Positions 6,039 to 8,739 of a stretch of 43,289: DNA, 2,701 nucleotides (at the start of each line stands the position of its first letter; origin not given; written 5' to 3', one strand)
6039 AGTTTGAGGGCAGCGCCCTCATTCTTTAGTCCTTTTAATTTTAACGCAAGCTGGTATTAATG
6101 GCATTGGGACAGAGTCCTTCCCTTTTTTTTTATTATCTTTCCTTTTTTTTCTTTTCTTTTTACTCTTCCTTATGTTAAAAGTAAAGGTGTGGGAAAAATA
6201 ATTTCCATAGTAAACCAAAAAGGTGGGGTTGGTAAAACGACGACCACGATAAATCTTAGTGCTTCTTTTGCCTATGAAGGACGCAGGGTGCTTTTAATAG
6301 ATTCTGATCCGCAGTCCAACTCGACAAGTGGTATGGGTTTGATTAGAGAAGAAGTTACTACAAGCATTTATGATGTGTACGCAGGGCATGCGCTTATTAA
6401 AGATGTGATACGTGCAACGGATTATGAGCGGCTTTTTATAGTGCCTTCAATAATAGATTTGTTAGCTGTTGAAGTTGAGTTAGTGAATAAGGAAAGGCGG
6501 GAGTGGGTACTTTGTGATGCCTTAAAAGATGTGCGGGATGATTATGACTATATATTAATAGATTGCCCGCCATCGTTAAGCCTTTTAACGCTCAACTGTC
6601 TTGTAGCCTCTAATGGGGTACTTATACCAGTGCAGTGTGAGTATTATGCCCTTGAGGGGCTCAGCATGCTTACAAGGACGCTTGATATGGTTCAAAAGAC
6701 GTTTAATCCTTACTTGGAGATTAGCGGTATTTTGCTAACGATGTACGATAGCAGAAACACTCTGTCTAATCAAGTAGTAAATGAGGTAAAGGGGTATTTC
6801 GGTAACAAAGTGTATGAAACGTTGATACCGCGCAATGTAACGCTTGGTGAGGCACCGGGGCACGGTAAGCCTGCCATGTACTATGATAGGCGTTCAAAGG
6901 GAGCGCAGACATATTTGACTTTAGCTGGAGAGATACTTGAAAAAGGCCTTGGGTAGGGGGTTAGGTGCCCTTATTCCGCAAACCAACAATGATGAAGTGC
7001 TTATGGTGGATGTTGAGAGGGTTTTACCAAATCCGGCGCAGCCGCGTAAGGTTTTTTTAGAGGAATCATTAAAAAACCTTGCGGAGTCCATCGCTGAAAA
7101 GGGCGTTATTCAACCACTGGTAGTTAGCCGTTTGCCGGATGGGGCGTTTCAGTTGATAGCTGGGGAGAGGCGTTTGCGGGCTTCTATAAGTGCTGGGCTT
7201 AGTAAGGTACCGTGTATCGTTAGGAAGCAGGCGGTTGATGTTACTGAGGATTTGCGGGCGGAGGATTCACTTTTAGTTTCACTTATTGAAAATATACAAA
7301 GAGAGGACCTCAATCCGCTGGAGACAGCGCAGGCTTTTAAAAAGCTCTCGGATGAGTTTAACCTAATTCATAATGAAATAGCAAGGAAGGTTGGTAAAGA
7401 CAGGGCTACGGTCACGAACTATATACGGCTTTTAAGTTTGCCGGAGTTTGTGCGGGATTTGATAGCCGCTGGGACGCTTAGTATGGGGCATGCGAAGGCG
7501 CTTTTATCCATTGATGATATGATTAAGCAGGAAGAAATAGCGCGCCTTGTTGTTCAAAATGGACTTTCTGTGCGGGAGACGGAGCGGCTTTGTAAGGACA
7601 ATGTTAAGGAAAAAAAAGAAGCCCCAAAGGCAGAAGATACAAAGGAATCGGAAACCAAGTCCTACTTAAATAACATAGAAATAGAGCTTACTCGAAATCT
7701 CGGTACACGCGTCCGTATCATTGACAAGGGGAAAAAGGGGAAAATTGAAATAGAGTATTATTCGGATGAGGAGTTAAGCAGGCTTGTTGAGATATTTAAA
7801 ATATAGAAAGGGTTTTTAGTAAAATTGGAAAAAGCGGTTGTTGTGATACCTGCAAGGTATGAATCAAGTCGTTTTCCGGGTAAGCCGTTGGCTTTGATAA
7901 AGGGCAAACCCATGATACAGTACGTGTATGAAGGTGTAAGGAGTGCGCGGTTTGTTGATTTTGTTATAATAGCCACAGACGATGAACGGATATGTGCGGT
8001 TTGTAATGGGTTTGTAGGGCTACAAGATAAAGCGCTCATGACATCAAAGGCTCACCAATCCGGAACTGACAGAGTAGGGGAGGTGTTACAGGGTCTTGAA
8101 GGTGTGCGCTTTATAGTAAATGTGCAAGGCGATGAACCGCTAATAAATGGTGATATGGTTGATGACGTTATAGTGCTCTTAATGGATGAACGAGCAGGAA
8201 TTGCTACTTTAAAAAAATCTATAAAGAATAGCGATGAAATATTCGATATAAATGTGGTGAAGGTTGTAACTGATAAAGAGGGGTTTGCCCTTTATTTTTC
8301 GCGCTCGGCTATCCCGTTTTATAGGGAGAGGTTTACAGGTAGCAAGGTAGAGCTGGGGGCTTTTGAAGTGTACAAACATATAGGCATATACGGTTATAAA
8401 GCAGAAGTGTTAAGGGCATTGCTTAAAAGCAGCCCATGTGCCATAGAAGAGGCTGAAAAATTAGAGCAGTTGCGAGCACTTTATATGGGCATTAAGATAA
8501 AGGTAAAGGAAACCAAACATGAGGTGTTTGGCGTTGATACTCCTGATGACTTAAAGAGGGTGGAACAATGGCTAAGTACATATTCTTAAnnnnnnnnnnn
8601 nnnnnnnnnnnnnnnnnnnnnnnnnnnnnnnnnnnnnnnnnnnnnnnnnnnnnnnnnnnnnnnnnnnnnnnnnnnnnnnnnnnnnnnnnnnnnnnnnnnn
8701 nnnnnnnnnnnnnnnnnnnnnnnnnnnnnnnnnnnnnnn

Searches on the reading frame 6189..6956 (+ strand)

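Call 8: search_protein_families(library=pfam, proteins=[window:6189-6956:+], max_evalue=0.01)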
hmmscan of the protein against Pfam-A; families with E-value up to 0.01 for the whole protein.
window:6189-6956:+ (255 aa): 9 families
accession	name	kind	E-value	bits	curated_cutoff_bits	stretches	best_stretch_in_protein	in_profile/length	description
PF13614.12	AAA_31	-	1.5e-65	220.9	27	1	3-178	2-177/177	AAA domain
PF01656.29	CbiA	-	1.3e-28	99.9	25.4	1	5-228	1-124/125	CobQ/CobB/MinD/ParA nucleotide binding domain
PF10609.15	ParA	-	1.4e-10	41.4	27.1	1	3-178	4-170/246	NUBPL iron-transfer P-loop NTPase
PF00142.24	Fer4_NifH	-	2.6e-10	40.7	25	1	9-67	6-62/271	4Fe-4S iron sulfur cluster binding proteins, NifH/frxC family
PF09140.17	MipZ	-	1.5e-08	34.8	20.7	1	4-45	2-43/262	ATPase MipZ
PF06564.18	CBP_BcsQ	-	6.9e-08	32.7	21.3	0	4-42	3-41/234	Cellulose biosynthesis protein BcsQ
PF02374.21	ArsA_ATPase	-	1.4e-05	24.9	24.3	1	8-44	6-42/305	Anion-transporting ATPase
PF07015.17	VirC1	-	7e-05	22.7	24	1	3-41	2-40/231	VirC1 protein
PF00448.28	SRP54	-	0.0031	17.6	22.7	0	13-40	11-38/196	SRP54-type protein, GTPase domain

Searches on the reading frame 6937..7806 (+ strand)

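Call 8: search_protein_families(library=pfam, proteins=[window:6937-7806:+], max_evalue=0.01)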
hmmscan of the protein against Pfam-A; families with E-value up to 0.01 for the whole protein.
window:6937-7806:+ (289 aa): 4 families
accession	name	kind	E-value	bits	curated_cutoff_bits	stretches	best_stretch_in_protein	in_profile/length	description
PF17762.8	HTH_ParB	-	2.3e-35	121.2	22.6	1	123-221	1-99/102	ParB HTH domain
PF02195.25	ParB_N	-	3.1e-26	91.7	26.3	1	20-121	2-95/95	ParB N-terminal domain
PF23552.2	ParB_C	-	2.2e-06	27.4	23.8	1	247-287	8-49/50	ParB dimerisation domain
PF23433.1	DUF7119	-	0.0042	17.4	30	1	159-229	64-132/141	Family of unknown function (DUF7119)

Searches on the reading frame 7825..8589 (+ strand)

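Call 8: search_protein_families(library=pfam, proteins=[window:7825-8589:+], max_evalue=0.01)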
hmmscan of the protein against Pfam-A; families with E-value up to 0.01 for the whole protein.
window:7825-8589:+ (254 aa): 2 families
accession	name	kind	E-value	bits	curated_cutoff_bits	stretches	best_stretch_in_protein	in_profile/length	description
PF02348.25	CTP_transf_3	-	7e-53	180.1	22.6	1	5-225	1-217/217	Cytidylyltransferase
PF12804.13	NTP_transf_3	-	4.1e-05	24.3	27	1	14-130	9-122/160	MobA-like NTP transferase domain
